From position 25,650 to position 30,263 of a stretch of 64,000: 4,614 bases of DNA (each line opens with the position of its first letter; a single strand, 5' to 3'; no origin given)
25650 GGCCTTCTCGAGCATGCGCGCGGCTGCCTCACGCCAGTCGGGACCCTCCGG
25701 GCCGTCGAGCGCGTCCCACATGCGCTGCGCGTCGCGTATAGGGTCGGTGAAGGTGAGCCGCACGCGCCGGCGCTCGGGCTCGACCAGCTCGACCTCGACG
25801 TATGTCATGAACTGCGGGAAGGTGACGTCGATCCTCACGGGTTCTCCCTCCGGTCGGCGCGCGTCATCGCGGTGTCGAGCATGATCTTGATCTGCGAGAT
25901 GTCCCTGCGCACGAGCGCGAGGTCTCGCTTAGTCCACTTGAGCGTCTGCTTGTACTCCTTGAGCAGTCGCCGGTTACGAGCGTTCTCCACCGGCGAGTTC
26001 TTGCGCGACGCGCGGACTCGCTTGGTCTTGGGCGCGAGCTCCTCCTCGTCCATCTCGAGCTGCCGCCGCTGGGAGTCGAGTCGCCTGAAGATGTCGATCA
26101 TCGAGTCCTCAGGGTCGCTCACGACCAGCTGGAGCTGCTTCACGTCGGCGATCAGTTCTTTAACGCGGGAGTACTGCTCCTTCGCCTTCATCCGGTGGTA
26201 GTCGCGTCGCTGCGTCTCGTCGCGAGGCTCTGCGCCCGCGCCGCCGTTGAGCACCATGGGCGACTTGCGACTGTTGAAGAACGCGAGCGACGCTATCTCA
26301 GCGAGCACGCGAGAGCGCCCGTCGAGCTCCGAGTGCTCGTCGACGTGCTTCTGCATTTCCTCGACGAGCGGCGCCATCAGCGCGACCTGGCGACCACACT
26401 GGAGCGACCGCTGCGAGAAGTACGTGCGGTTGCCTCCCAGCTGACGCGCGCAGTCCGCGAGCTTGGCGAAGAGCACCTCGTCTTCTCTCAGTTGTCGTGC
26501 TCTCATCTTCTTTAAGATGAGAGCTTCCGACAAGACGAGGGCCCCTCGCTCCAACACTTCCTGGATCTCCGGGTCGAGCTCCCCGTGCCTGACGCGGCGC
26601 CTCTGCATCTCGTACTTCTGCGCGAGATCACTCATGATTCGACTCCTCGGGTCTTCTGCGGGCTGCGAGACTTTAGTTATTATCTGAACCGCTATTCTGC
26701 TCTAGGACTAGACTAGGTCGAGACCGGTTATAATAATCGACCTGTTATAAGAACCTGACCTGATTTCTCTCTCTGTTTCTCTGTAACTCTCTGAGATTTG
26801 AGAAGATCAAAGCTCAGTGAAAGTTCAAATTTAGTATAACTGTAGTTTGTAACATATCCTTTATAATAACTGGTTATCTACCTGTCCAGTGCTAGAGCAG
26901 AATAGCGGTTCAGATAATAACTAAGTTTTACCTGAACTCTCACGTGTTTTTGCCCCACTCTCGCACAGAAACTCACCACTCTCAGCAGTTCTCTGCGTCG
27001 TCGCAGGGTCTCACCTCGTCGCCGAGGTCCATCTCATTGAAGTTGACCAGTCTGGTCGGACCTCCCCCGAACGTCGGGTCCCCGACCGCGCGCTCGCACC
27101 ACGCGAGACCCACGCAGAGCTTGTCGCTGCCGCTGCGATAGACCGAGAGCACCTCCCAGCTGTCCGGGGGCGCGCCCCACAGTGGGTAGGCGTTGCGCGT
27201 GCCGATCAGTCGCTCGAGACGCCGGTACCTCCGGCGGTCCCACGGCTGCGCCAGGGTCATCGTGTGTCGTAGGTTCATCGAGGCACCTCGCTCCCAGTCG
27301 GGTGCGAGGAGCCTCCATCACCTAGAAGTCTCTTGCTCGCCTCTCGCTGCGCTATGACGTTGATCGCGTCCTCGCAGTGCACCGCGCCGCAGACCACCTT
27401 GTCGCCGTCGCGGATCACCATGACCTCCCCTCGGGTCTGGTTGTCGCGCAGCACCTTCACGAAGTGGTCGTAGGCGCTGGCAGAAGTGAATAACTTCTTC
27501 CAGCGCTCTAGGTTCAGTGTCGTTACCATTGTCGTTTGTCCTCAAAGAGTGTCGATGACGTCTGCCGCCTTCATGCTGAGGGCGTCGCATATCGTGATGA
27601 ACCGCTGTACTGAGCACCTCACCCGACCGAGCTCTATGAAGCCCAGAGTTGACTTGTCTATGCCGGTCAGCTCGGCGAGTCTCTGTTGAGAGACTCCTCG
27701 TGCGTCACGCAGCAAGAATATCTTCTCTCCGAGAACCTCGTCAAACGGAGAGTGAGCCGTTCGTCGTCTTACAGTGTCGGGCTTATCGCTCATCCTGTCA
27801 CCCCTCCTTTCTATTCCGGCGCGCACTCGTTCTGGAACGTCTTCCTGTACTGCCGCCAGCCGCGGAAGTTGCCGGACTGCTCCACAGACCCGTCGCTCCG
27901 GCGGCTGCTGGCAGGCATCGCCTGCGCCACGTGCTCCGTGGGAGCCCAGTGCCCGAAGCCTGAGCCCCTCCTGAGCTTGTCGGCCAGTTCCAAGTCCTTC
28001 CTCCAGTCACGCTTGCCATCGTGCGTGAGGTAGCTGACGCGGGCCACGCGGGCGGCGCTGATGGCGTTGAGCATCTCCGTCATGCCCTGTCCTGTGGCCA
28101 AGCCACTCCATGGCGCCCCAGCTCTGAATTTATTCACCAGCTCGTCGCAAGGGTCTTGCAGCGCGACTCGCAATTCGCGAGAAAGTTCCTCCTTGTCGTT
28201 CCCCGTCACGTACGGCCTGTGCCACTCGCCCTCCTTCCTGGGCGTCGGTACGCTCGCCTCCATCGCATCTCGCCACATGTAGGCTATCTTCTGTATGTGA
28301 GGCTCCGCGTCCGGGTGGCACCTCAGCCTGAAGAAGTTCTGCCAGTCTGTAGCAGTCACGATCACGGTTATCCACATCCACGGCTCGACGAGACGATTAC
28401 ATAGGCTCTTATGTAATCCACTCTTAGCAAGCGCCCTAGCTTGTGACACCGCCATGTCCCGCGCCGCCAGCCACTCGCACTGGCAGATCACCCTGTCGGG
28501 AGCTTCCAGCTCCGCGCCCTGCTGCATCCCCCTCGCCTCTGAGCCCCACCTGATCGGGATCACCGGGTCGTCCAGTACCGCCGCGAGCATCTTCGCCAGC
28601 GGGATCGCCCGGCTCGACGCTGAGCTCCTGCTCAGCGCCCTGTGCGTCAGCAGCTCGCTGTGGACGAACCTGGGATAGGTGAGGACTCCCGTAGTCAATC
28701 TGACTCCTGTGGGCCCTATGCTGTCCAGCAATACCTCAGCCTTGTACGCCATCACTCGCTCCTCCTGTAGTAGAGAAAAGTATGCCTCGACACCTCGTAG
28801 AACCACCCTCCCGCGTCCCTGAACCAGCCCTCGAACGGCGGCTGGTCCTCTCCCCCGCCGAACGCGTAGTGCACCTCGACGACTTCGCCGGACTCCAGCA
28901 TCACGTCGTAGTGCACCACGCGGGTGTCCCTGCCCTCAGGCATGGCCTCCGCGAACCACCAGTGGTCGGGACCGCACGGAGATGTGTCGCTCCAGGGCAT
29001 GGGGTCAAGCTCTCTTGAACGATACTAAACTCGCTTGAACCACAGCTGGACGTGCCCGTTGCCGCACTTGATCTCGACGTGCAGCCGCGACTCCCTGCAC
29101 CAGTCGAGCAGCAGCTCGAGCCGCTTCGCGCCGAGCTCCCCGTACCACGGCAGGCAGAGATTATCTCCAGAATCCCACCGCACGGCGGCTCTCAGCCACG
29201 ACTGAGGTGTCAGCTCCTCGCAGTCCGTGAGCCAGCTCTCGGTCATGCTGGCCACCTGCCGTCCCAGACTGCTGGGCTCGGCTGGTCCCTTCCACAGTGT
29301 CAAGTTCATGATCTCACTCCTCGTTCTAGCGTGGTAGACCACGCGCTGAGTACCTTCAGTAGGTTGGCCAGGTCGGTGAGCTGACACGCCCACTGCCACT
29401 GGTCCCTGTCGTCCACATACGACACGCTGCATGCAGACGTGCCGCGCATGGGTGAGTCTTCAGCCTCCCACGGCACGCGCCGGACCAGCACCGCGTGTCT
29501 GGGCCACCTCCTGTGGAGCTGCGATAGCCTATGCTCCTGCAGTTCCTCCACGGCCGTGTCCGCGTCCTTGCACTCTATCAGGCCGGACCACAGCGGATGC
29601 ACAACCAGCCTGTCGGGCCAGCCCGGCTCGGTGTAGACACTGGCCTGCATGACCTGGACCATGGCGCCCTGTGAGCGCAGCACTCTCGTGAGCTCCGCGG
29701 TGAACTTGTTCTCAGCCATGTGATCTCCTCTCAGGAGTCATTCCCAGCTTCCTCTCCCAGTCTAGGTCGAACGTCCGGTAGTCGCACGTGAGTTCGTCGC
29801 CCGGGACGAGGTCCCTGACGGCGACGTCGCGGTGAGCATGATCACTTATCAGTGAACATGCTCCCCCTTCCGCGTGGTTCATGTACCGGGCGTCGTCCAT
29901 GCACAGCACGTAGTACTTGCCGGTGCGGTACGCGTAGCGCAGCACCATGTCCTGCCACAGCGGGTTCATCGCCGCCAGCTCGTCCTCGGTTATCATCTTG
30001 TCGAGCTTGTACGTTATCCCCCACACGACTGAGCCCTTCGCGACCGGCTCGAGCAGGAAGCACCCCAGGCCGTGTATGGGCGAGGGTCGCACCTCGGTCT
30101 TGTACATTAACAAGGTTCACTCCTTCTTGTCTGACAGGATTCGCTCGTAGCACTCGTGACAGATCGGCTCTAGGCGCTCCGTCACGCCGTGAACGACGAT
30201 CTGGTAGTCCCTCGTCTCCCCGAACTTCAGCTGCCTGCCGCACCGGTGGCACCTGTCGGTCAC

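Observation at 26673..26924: Perfect 33-bp inverted repeat enclosing a 186-bp AT-rich segment at a module boundary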

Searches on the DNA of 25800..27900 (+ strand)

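Call 13: search_dna_similar(query=window:25800-27900:+, collection=phages, mode=near)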
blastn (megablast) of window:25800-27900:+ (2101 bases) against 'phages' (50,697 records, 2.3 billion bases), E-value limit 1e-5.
No match.

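Call 14: search_dna_similar(query=window:26660-26940:+, collection=phages, mode=distant, max_evalue=0.01)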
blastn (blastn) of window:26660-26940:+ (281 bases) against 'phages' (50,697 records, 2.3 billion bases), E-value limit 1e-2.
No match.

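Call 52: search_rna_families(source=window, start=26550, end=27050, threshold=evalue, max_evalue=10)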
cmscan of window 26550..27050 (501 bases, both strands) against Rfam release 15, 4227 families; matches with E-value up to 10: 5.
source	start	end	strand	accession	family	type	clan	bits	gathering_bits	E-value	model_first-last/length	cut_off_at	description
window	26829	26926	+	RF00361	snoZ119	Gene; snRNA; snoRNA; CD-box;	-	19.7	70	0.65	1-98/98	no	Small nucleolar RNA Z119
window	26795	26831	+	RF01202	sn2991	Gene; snRNA; snoRNA; CD-box;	-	17.2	60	2.6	1-98/98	no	Small nucleolar RNA sn2991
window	26873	26990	-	RF02191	TCL6_1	Gene; lncRNA;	-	15.2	60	0.69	1-113/113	no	T-cell leukemia/lymphoma 6 conserved region 1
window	26668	26820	-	RF01909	CDKN2B-AS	Gene; lncRNA;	-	14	80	4.2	1-150/150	no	CDKN2B antisense RNA 1 intronic convserved region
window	26963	27005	-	RF01144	sR17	Gene; snRNA; snoRNA; CD-box;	-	12.8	36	2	1-55/55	no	Small nucleolar RNA sR17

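Call 53: search_dna_similar(query=window:26660-26940:+, collection=plasmids, mode=distant, max_evalue=0.1)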
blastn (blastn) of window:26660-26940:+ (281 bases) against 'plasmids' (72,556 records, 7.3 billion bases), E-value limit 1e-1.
Records with a match: 1; places in all: 1; records where one place covers at least 80% of the query: 0.
Best place of each record, by identity: 80-90% 1.
By first word of the organism name: Campylobacter 1.
By predicted mobility (MOB-suite, as given by PLSDB): non-mobilizable 1.
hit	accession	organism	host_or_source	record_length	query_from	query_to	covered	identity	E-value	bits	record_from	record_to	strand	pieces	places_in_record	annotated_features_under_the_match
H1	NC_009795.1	Campylobacter concisus 13826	-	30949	145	189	16%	82.2%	7e-2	45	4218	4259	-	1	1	ShlB/FhaC/HecB family hemolysin secretion/activation protein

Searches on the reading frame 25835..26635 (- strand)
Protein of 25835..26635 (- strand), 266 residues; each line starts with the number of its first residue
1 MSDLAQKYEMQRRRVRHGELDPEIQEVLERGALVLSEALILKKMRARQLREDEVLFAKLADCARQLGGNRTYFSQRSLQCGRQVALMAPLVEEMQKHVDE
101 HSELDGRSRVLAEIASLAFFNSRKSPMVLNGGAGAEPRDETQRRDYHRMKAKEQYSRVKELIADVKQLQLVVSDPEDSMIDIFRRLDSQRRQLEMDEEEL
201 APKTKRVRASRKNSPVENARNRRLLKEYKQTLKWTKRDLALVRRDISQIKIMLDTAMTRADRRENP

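Call 16: search_protein_families(library=pfam, proteins=[window:25835-26635:-], max_evalue=0.01)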
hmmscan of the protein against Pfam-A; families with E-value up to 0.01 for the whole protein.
window:25835-26635:- (266 aa): 0 families

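Call 17: search_protein_families(library=phrogs, proteins=[window:25835-26635:-], max_evalue=0.001)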
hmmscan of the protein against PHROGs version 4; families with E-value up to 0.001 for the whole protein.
window:25835-26635:- (266 aa): 0 families

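Call 18: find_encoding_contigs(protein=window:25835-26635:-, flank=10000, max_places=10)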
Protein window:25835-26635:- (266 aa): 2 contigs read that carry it; 2 places shown.
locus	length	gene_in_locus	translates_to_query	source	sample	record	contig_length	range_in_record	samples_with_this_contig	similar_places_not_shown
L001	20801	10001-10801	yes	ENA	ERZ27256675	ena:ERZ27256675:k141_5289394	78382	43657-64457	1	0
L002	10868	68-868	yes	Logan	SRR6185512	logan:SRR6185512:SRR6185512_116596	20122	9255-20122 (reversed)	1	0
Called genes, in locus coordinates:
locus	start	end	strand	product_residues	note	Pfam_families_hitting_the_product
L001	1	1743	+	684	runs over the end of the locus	PF00176:SNF2-rel_dom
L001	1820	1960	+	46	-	-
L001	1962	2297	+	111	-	-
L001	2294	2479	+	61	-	-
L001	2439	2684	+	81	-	-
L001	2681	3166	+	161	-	-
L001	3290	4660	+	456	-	-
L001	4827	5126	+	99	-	-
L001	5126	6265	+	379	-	PF03214:RGP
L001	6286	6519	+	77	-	-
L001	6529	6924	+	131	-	PF00856:SET (faint)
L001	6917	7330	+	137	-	-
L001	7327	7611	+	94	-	-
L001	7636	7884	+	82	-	-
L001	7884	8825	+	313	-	PF02511:Thy1 (weak)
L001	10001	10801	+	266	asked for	-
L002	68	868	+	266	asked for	-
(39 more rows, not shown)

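Call 20: find_related_loci(query=window:25835-26635:-, collection=viral_contigs, flank=6000)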
Query window:25835-26635:- (266 aa) in viral_contigs; peptide patterns used: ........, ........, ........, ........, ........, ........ (x = any residue, [..] = any of these).
12 stretches matched a pattern, but none encodes a relative of the query by tblastn (E <= 1e-3).

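Call 29: find_homologous_proteins(query=window:25835-26635:-)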
Query window:25835-26635:- (266 aa): 1 proteins with E <= 0.001 among 2904 candidates.
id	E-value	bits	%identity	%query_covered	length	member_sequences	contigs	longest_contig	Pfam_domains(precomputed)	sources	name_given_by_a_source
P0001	6.4e-163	558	100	100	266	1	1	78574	-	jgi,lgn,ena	-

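Call 38: list_cluster_members(proteins=[window:25835-26635:-, window:26982-27278:-, window:27275-27529:-])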
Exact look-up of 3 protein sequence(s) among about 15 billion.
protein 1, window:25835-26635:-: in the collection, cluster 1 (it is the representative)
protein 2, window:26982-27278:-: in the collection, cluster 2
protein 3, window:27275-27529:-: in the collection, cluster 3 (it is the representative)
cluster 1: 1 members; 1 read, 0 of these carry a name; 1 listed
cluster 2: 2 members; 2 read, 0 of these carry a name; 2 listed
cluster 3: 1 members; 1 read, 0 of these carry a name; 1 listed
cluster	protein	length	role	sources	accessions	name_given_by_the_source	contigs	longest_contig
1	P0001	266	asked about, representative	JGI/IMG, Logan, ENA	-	-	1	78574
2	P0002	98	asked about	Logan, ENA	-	-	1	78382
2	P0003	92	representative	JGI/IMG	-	-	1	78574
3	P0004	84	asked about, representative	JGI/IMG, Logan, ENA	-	-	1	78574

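Call 40: find_encoding_contigs(protein=P0003, flank=10000)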
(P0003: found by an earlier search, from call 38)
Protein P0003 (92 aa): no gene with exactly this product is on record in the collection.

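Call 73: predict_structure(protein=window:25835-26635:-)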
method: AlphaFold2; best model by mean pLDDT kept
length: 266 residues; sequences in the alignment: 1
mean_pLDDT: 52.4   pTM: 0.34
mean pLDDT of the five models: 52.4, 49.6, 41.2, 38.6, 36.8
residues with pLDDT >= 90: 2; 70-90: 56; 50-70: 38; < 50: 170
segments of 3 or more residues with pLDDT < 50: 1-8, 10-12, 14-16, 18-137, 145-175
pLDDT, mean of each block of 10 residues (from residue 1): 45 46 39 29 33 44 45 44 45 43 40 42 30 41 48 44 37 46 68 86 84 78 88 80 70 65 56
secondary structure, 60 per line:
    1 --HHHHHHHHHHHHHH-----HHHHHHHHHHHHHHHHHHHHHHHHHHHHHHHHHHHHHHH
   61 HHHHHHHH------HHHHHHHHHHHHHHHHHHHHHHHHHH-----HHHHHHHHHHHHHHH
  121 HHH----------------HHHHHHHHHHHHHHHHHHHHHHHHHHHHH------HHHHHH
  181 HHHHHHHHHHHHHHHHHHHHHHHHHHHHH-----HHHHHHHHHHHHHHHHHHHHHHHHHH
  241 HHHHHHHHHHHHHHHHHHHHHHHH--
elements in order: H3-16 H22-68 H75-100 H106-123 H140-168 H175-209 H215-264

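Call 91: search_protein_representatives(protein=window:25835-26635:-)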
Query: 266 residues. Proteins with E-value up to 0.001 (for the whole library): 1; up to 1e-10: 1; up to 1e-30: 1. The best 1 are listed.
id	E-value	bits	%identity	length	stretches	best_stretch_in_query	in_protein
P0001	2.1e-163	558.1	100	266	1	1-266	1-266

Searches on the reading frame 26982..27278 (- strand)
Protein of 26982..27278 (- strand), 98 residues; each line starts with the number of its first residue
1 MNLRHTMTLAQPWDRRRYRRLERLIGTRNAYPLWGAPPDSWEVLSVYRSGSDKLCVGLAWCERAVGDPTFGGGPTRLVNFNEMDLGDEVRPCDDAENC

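Call 16: search_protein_families(library=pfam, proteins=[window:26982-27278:-], max_evalue=0.01)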
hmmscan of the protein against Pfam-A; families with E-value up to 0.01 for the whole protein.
window:26982-27278:- (98 aa): 0 families

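Call 17: search_protein_families(library=phrogs, proteins=[window:26982-27278:-], max_evalue=0.001)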
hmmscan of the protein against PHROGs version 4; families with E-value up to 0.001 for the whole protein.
window:26982-27278:- (98 aa): 0 families

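Call 19: find_encoding_contigs(protein=window:26982-27278:-, flank=10000, max_places=10)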
Protein window:26982-27278:- (98 aa): 2 contigs read that carry it; 2 places shown.
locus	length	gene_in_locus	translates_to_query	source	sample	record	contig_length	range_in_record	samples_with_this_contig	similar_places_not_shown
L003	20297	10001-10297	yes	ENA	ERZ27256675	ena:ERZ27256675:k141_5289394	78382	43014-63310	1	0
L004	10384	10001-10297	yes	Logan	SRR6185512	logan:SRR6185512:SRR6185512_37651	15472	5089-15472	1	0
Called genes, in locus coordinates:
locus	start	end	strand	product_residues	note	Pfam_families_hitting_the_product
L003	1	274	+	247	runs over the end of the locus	-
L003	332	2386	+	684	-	PF00176:SNF2-rel_dom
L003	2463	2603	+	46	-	-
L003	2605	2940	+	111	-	-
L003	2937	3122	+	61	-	-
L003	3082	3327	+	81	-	-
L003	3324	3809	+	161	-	-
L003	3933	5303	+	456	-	-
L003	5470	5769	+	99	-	-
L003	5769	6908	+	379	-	PF03214:RGP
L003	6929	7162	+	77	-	-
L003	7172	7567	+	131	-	PF00856:SET (faint)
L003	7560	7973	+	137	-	-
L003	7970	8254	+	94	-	-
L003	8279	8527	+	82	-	-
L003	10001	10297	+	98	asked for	-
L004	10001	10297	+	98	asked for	-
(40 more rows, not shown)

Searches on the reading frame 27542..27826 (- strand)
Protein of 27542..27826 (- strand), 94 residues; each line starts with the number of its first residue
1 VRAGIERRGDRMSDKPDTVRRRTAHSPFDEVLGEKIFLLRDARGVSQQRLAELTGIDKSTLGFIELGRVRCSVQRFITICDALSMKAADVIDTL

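Call 16: search_protein_families(library=pfam, proteins=[window:27542-27826:-], max_evalue=0.01)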
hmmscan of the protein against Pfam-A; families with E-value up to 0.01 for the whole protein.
window:27542-27826:- (94 aa): 5 families
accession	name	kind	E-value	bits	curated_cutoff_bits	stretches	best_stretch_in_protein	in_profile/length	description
PF13560.12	HTH_31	-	2.7e-09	37.6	27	1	32-86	2-57/64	Helix-turn-helix domain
PF01381.28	HTH_3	-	3.2e-08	33.9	23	1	39-83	4-48/55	Helix-turn-helix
PF13443.12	HTH_26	-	2.7e-06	28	22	1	40-92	6-59/63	Cro/C1-type HTH DNA-binding domain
PF12844.13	HTH_19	-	6.2e-05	23.3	30.2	1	33-79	1-47/64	Helix-turn-helix domain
PF20432.4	Xre-like-HTH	-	0.0088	16.8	25.8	0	37-61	16-40/63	Antitoxin Xre-like helix-turn-helix domain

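Call 17: search_protein_families(library=phrogs, proteins=[window:27542-27826:-], max_evalue=0.001)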
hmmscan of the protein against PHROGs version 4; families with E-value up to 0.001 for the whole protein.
window:27542-27826:- (94 aa): 11 families
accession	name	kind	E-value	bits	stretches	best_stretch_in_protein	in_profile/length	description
phrog_3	-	transcription regulation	2.3e-07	32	1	25-84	82-138/430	transcriptional repressor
phrog_8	-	transcription regulation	1.5e-05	25.7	1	29-83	74-128/346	transcriptional regulator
phrog_147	-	transcription regulation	3.5e-05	25.1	1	32-80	5-54/100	transcriptional regulator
phrog_1373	-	transcription regulation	4.4e-05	24.5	1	7-87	40-119/166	transcriptional regulator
phrog_5823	-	transcription regulation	5.8e-05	23.4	1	31-90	6-66/404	transcriptional regulator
phrog_2328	-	transcription regulation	0.00014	22.6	1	28-82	14-66/128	transcriptional repressor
phrog_7241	-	transcription regulation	0.00019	22.5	1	37-91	67-121/122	transcriptional regulator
phrog_4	-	transcription regulation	0.00019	21.5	1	29-86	134-187/400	transcriptional repressor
phrog_4583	-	transcription regulation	0.00027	21.9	1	42-93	21-72/81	transcriptional repressor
phrog_2439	-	transcription regulation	0.00052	20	1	32-86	8-62/367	transcriptional regulator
phrog_32768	-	unknown function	0.00081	19.2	1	31-92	9-71/446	-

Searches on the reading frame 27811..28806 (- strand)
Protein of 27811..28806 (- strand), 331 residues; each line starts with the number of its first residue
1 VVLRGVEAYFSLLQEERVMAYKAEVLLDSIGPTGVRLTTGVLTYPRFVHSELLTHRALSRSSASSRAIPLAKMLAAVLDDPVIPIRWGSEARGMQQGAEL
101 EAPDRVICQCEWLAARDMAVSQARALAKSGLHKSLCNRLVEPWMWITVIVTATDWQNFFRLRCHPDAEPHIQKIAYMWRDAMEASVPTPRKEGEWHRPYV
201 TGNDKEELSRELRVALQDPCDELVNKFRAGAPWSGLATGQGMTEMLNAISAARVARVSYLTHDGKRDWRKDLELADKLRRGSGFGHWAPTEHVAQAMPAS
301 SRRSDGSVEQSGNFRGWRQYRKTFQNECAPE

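Call 16: search_protein_families(library=pfam, proteins=[window:27811-28806:-], max_evalue=0.01)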
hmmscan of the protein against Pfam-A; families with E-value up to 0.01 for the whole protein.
window:27811-28806:- (331 aa): 1 family
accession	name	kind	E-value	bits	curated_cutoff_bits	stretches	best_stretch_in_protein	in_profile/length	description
PF02511.20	Thy1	-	1.2e-08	35.4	24.8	1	38-187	60-190/191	Thymidylate synthase complementing protein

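Call 17: search_protein_families(library=phrogs, proteins=[window:27811-28806:-], max_evalue=0.001)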
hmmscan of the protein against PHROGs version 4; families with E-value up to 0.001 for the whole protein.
window:27811-28806:- (331 aa): 1 family
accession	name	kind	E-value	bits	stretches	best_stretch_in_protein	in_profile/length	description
phrog_85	-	DNA, RNA and nucleotide metabolism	4e-62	211.9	1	23-330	412-705/866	thymidylate synthase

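Call 21: find_related_loci(query=window:27811-28806:-, collection=viral_contigs, flank=8000)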
Query window:27811-28806:- (331 aa) in viral_contigs; peptide patterns used: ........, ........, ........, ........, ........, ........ (x = any residue, [..] = any of these).
7 stretches matched a pattern; 6 encode a relative of the query (tblastn E <= 1e-3); 6 distinct loci.
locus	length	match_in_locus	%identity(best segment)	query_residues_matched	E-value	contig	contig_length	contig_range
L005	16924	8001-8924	72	19-331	4e-139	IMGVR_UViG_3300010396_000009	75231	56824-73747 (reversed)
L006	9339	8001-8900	46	12-329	3e-83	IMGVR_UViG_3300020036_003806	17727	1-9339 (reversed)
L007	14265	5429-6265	47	10-329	1e-82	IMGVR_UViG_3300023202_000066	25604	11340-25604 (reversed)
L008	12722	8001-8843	45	17-331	7e-77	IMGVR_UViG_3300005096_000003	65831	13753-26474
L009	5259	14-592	42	93-327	4e-48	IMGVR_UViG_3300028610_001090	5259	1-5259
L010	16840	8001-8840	41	14-327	4e-59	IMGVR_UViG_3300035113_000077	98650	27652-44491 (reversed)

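Call 102: find_homologous_proteins(query=L005:4142-5020:+)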
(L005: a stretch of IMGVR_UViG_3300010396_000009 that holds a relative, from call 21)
Query L005:4142-5020:+ (292 aa): 1 proteins with E <= 0.001 among 955 candidates.
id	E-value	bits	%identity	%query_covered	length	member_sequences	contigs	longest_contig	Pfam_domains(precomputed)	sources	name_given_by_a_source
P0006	1.6e-190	649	100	100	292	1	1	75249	-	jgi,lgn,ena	-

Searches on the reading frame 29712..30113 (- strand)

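Call 16: search_protein_families(library=pfam, proteins=[window:29712-30113:-], max_evalue=0.01)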
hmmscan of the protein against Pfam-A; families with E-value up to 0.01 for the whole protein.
window:29712-30113:- (133 aa): 1 family
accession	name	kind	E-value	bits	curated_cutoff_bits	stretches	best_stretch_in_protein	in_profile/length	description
PF00856.33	SET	-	2.2e-05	25.2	22.4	1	15-112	1-104/105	SET domain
